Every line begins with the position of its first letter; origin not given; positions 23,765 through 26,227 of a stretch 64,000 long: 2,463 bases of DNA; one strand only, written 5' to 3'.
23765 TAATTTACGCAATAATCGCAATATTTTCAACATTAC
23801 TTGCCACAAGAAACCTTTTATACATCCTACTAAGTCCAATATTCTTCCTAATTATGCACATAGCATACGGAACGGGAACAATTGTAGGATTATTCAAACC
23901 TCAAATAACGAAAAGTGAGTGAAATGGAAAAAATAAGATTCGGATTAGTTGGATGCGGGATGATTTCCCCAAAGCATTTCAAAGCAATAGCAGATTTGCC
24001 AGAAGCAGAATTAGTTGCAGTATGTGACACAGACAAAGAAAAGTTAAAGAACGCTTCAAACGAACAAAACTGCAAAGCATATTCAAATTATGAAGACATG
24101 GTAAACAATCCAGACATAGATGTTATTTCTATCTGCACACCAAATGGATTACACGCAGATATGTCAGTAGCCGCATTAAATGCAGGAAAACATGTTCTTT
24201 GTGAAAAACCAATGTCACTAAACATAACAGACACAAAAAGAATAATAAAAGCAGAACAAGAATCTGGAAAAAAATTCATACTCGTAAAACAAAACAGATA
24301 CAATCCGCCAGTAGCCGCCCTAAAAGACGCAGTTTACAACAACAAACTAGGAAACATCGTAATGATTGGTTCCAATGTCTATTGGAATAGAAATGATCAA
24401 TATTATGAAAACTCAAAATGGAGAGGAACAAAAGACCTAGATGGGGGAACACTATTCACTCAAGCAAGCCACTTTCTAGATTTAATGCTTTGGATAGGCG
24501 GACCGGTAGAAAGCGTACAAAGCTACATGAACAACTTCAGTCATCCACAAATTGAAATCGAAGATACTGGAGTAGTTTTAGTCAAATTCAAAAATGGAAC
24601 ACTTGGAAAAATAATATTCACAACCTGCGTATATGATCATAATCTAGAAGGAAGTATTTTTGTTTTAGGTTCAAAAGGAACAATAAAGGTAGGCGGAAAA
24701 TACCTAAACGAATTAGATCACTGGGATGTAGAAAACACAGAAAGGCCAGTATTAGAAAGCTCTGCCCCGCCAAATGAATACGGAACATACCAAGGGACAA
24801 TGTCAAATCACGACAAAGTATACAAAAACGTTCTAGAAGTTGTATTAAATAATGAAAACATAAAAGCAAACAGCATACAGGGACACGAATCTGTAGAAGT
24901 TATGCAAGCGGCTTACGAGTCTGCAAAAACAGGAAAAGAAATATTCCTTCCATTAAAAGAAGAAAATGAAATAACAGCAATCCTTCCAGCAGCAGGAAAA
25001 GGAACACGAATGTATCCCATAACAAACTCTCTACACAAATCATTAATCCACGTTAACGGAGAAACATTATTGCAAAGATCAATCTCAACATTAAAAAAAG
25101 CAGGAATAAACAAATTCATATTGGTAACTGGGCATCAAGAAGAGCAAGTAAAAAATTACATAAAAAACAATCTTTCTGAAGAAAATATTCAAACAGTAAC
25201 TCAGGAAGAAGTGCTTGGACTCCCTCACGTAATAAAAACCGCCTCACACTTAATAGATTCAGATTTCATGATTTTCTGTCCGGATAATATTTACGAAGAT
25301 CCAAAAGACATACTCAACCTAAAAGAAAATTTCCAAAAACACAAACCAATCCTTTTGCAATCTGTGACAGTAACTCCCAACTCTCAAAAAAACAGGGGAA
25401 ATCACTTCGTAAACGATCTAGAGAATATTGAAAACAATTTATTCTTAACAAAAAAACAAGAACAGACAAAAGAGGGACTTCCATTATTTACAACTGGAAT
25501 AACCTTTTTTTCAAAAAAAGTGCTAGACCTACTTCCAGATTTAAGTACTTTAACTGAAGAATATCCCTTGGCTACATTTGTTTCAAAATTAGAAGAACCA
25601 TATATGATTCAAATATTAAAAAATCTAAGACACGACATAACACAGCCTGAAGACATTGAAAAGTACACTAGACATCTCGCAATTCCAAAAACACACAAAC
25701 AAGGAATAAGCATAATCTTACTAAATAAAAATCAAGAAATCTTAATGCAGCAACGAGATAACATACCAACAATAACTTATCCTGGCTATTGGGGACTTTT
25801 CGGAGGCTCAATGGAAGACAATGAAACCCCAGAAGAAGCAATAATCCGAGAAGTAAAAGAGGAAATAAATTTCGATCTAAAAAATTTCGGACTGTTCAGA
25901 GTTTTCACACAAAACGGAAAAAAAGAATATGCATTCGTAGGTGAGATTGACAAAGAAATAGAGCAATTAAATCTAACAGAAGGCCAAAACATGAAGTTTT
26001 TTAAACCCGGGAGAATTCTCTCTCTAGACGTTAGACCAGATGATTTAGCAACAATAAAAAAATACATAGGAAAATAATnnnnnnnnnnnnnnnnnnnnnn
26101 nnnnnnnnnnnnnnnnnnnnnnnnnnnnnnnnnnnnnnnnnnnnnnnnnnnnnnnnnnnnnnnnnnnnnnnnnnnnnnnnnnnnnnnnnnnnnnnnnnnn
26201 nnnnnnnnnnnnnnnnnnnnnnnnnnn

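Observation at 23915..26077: Three-domain fusion: Gfo/Idh/MocA oxidoreductase + NDP-sugar pyrophosphorylase-like + NUDIX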

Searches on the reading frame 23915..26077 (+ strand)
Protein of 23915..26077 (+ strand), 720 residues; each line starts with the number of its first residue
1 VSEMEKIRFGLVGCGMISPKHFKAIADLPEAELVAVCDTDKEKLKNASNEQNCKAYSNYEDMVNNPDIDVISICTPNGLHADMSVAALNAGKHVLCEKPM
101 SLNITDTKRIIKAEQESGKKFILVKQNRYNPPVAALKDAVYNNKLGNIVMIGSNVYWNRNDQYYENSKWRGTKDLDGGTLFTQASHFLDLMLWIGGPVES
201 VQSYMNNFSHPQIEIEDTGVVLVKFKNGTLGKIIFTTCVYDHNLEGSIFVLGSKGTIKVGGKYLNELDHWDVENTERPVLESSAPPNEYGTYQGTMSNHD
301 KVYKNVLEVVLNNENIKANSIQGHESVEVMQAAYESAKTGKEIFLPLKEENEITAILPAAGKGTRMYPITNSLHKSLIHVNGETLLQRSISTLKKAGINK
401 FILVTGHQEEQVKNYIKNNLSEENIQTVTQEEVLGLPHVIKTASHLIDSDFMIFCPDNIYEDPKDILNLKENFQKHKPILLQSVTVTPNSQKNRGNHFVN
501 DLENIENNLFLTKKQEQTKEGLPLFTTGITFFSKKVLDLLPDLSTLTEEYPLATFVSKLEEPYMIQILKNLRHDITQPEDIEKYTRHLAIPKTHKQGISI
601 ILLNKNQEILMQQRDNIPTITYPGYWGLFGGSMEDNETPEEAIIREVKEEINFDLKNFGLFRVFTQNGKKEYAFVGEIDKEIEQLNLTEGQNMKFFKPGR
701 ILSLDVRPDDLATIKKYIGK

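Call 3: search_protein_families(library=pfam, proteins=[window:23915-26077:+], max_evalue=0.01)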
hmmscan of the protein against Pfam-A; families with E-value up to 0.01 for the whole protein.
window:23915-26077:+ (720 aa): 8 families
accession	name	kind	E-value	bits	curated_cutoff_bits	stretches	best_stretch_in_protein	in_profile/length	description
PF01408.29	GFO_IDH_MocA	-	9.6e-34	117.1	24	1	7-122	1-117/120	Oxidoreductase family, NAD-binding Rossmann fold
PF02894.22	GFO_IDH_MocA_C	-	7.7e-27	94.9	22.9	1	137-342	1-215/218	Oxidoreductase family, C-terminal alpha/beta domain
PF22725.1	GFO_IDH_MocA_C3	-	7.1e-24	84.6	27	1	134-257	2-123/124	GFO/IDH/MocA C-terminal domain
PF00483.29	NTP_transferase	-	7.3e-16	58.9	21.2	1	355-491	2-142/245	Nucleotidyl transferase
PF00293.34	NUDIX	-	5e-15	56.1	21.1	1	594-709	2-126/134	NUDIX domain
PF03447.22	NAD_binding_3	-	6e-09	37.1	24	1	13-122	1-114/116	Homoserine dehydrogenase, NAD binding domain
PF12804.13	NTP_transf_3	-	1.6e-08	35.4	27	1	356-476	2-114/160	MobA-like NTP transferase domain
PF01128.25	IspD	-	1.4e-05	25.5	27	1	353-413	1-59/221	2-C-methyl-D-erythritol 4-phosphate cytidylyltransferase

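Call 4: search_protein_families(library=ncbifam, proteins=[window:23915-26077:+], max_evalue=0.01)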
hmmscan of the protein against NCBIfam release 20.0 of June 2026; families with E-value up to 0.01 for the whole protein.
window:23915-26077:+ (720 aa): 67 families (the best 25 are shown)
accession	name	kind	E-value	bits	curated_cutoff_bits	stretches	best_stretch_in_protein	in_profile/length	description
TIGR04380.1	myo_inos_iolG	equivalog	8.5e-39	133.3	355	1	6-342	1-328/330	inositol 2-dehydrogenase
NF040723.1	UDP-GlcNAcDh_Arch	equivalog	5.3e-35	121.4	450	1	7-258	1-236/302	UDP-N-acetylglucosamine 3-dehydrogenase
NF052479.1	LevoglcsnDh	equivalog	4.9e-30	104.5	650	1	4-208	1-215/386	levoglucosan dehydrogenase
NF052679.1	InsChiInosDhIolG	equivalog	3.4e-27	95.4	540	1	7-259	3-250/343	bifunctional inositol 2-dehydrogenase/D-chiro-inositol 1-dehydrogenase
TIGR03992.1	Arch_glmU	subfamily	2.3e-26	92.6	292.1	1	354-581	2-220/393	bifunctional sugar-1-phosphate nucleotidylyltransferase/acetyltransferase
NF041313.1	UDPGP_AglF_Halo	equivalog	8.9e-26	90.8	400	1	354-587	2-233/234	UTP--glucose-1-phosphate uridylyltransferase AglF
NF008607.0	PRK11579.1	subfamily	8.7e-25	87.4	330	1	5-207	3-201/346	oxidoreductase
NF041392.1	XylDh_Gfo6_Halo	equivalog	1.6e-22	79.8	350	1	4-343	14-348/350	D-xylose 1-dehydrogenase Gfo6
TIGR01208.1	rmlA_long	equivalog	3.1e-20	72.4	320.25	1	355-543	2-185/353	glucose-1-phosphate thymidylyltransferase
TIGR01099.1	galU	equivalog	1.5e-14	54.2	326.8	2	354-421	3-70/261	UTP--glucose-1-phosphate uridylyltransferase GalU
NF041173.1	Sug_nt_acttase_Thmprot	equivalog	1.5e-14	53.8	600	1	355-582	3-221/405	bifunctional sugar-1-phosphate nucleotidylyltransferase/acetyltransferase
NF010933.0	PRK14353.1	equivalog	2.8e-14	52.6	505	1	350-482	3-133/453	bifunctional UDP-N-acetylglucosamine diphosphorylase/glucosamine-1-phosphate N-acetyltransferase GlmU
NF010935.0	PRK14355.1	equivalog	9.3e-14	50.9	718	1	351-475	2-123/459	bifunctional UDP-N-acetylglucosamine diphosphorylase/glucosamine-1-phosphate N-acetyltransferase GlmU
NF045761.1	NAMPUrTaseMurU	equivalog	5e-13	49.4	250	1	355-499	3-149/226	N-acetylmuramate alpha-1-phosphate uridylyltransferase MurU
NF010934.1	PRK14354.1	equivalog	1.8e-12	46.6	450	1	355-472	2-114/447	bifunctional UDP-N-acetylglucosamine diphosphorylase/glucosamine-1-phosphate N-acetyltransferase GlmU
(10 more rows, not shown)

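Call 5: find_homologous_proteins(query=window:23915-26077:+, max_evalue=0.00001)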
Query window:23915-26077:+ (720 aa): 403 proteins with E <= 0.00001 among 8000 candidates; the best 120 are listed.
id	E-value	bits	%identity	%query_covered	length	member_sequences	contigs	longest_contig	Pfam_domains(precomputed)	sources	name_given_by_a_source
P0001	0.0e+0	1631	100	100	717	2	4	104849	PF00483.30,PF01408.29,PF22725.2,PF01128.26,PF02894.23,PF00293.35,PF12804.14,PF03447.23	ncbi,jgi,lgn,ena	-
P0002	0.0e+0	1420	85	99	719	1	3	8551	PF00483.30,PF01408.29,PF22725.2,PF01128.26,PF02894.23,PF00293.35,PF12804.14,PF03447.23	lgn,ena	-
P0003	9.8e-111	390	50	48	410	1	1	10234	PF01408.29,PF22725.2,PF02894.23,PF03447.23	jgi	-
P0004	3.2e-106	375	50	48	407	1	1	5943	PF01408.29,PF22725.2,PF02894.23,PF03447.23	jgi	jgi:UDP-N-acetyl-2-amino-2-deoxyglucuronate dehydrogenase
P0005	5.8e-106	374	46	46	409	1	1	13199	PF01408.29,PF22725.2,PF02894.23,PF03447.23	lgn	-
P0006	3.1e-100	355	47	47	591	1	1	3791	PF13489.13,PF01408.29,PF22725.2,PF13649.13,PF02894.23,PF22685.2,PF03141.23,PF08241.19,PF08242.19,PF03447.23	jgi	jgi:UDP-N-acetyl-2-amino-2-deoxyglucuronate dehydrogenase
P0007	1.7e-98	349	41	38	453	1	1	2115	PF01408.29,PF19051.6,PF22725.2,PF02894.23,PF03447.23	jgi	jgi:UDP-N-acetyl-2-amino-2-deoxyglucuronate dehydrogenase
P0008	5.7e-85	305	43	46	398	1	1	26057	PF01408.29,PF22725.2,PF02894.23,PF03447.23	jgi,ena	-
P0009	9.3e-84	301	44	43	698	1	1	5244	PF01408.29,PF04321.24,PF22725.2,PF16363.12,PF02719.22,PF01073.26,PF02894.23,PF07993.19,PF13460.13,PF01370.28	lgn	-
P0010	1.4e-79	287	39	46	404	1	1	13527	PF01408.29,PF22725.2,PF02894.23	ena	-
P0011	3.1e-78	282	40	46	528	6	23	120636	PF01408.29,PF22725.2,PF14602.13,PF02894.23,PF00132.31,PF25087.2,PF25084.2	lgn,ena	-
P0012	2.1e-77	280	40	46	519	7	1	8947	PF01408.29,PF22725.2,PF14602.13,PF02894.23,PF00132.31,PF25087.2,PF25084.2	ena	-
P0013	5.9e-77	278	39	47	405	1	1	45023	PF01408.29,PF22725.2,PF02894.23,PF03447.23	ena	-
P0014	1.2e-76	277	39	46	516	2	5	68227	PF01408.29,PF22725.2,PF14602.13,PF02894.23,PF00132.31,PF25087.2,PF25084.2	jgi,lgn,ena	jgi:UDP-N-acetyl-2-amino-2-deoxyglucuronate dehydrogenase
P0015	1.5e-73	267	41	47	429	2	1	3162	PF01408.29,PF22725.2,PF02894.23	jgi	jgi:predicted dehydrogenase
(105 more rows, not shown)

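Call 6: search_solved_structures(query=window:23915-26077:+, max_evalue=0.00001)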
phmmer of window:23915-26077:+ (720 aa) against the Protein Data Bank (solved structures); distinct sequences matched with E-value up to 0.00001: 101 (the best 60 are shown).
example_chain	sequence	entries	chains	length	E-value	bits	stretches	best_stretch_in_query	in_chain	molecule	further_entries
3q2i_A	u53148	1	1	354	1e-77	265.6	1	5-347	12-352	dehydrogenase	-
3q2k_A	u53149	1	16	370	3.2e-75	257.4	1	5-347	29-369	oxidoreductase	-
9m3d_B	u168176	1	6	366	6.3e-34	120.9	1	4-343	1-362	DgpA1 from W974-1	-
7xr9_A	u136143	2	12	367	5.9e-31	111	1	4-202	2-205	DgpA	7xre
3ec7_A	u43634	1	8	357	5.1e-28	101.3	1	7-256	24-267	Putative Dehydrogenase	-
1evj_A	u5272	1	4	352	2.3e-27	99.2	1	9-343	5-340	GLUCOSE-FRUCTOSE OXIDOREDUCTASE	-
1ofg_A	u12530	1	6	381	6.8e-27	97.6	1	8-343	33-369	GLUCOSE-FRUCTOSE OXIDOREDUCTASE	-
1ryd_A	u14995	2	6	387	7.2e-27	97.5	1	8-343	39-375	glucose-fructose oxidoreductase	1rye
1h6a_A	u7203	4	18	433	1.1e-26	97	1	8-343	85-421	PRECURSOR FORM OF GLUCOSE-FRUCTOSE OXIDOREDUCTASE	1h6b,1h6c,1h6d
3cea_A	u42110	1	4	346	1.7e-26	96.3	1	5-342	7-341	Myo-inositol 2-dehydrogenase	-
9m37_A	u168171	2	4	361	5e-26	94.8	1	7-261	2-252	P581a DgpA2 and isoorientin complex structure | Gfo/Idh/MocA family protein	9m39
8tdi_L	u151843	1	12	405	1.8e-24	89.6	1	24-241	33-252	P2B11 Glucuronide-3-dehydrogenase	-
3e18_A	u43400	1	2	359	1.9e-22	82.9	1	4-341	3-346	oxidoreductase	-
3ezy_A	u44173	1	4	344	1.2e-21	80.2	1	7-257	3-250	Dehydrogenase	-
5ya8_A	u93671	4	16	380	5.5e-21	78.1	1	26-268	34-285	Scyllo-inositol dehydrogenase with L-glucose dehydrogenase activity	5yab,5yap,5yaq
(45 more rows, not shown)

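Call 8: find_encoding_contigs(protein=P0001, flank=10000, max_places=6)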
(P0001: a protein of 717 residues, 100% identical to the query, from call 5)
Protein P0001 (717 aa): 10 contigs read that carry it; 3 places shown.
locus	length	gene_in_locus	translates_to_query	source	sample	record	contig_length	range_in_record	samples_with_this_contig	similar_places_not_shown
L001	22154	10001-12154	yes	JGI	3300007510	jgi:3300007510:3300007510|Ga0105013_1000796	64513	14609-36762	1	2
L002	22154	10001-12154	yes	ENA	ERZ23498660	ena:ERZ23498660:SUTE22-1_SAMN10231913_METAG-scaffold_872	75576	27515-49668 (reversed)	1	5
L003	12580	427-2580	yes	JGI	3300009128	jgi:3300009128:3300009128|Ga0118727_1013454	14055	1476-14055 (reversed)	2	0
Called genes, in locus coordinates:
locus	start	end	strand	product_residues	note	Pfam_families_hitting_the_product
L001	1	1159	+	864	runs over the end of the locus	PF02516:STT3, PF21436:STT3-PglB_core (weak)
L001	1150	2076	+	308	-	PF00535:Glycos_transf_2, PF10111:Glyco_tranf_2_2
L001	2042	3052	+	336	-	PF13439:Glyco_transf_4, PF00534:Glycos_transf_1, PF13692:Glyco_trans_1_4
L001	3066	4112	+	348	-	PF00534:Glycos_transf_1, PF13692:Glyco_trans_1_4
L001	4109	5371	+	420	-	PF14907:NTP_transf_5, PF20720:nSTAND3 (faint), PF02223:Thymidylate_kin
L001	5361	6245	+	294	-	PF03706:LPG_synthase_TM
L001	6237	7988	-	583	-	PF02366:PMT (weak), PF13231:PMT_2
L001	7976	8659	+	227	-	PF00535:Glycos_transf_2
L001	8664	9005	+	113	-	PF10066:DUF2304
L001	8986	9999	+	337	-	PF00535:Glycos_transf_2, PF10111:Glyco_tranf_2_2 (weak), PF13506:Glyco_transf_21, PF13641:Glyco_tranf_2_3, PF13632:Glyco_trans_2_3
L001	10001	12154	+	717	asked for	PF01408:GFO_IDH_MocA, PF03447:NAD_binding_3, PF02894:GFO_IDH_MocA_C, PF22725:GFO_IDH_MocA_C3, PF00483:NTP_transferase, PF01128:IspD (faint), PF12804:NTP_transf_3, PF00293:NUDIX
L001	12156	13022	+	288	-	PF13489:Methyltransf_23, PF01209:Ubie_methyltran (faint), PF13649:Methyltransf_25 (weak), PF13847:Methyltransf_31 (faint), PF08241:Methyltransf_11, PF08242:Methyltransf_12 (weak), PF13649:Methyltransf_25 (weak)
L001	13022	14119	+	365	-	PF01041:DegT_DnrJ_EryC1, PF01053:Cys_Met_Meta_PP (faint)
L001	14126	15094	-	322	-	PF01047:MarR (faint), PF08279:HTH_11 (faint), PF13404:HTH_AsnC-type, PF13412:HTH_24, PF12840:HTH_20 (faint), PF22451:NirdL-like_HTH (faint), PF13412:HTH_24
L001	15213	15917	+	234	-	-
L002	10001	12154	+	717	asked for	PF01408:GFO_IDH_MocA, PF03447:NAD_binding_3, PF02894:GFO_IDH_MocA_C, PF22725:GFO_IDH_MocA_C3, PF00483:NTP_transferase, PF01128:IspD (faint), PF12804:NTP_transf_3, PF00293:NUDIX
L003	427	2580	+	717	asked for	PF01408:GFO_IDH_MocA, PF03447:NAD_binding_3, PF02894:GFO_IDH_MocA_C, PF22725:GFO_IDH_MocA_C3, PF00483:NTP_transferase, PF01128:IspD (faint), PF12804:NTP_transf_3, PF00293:NUDIX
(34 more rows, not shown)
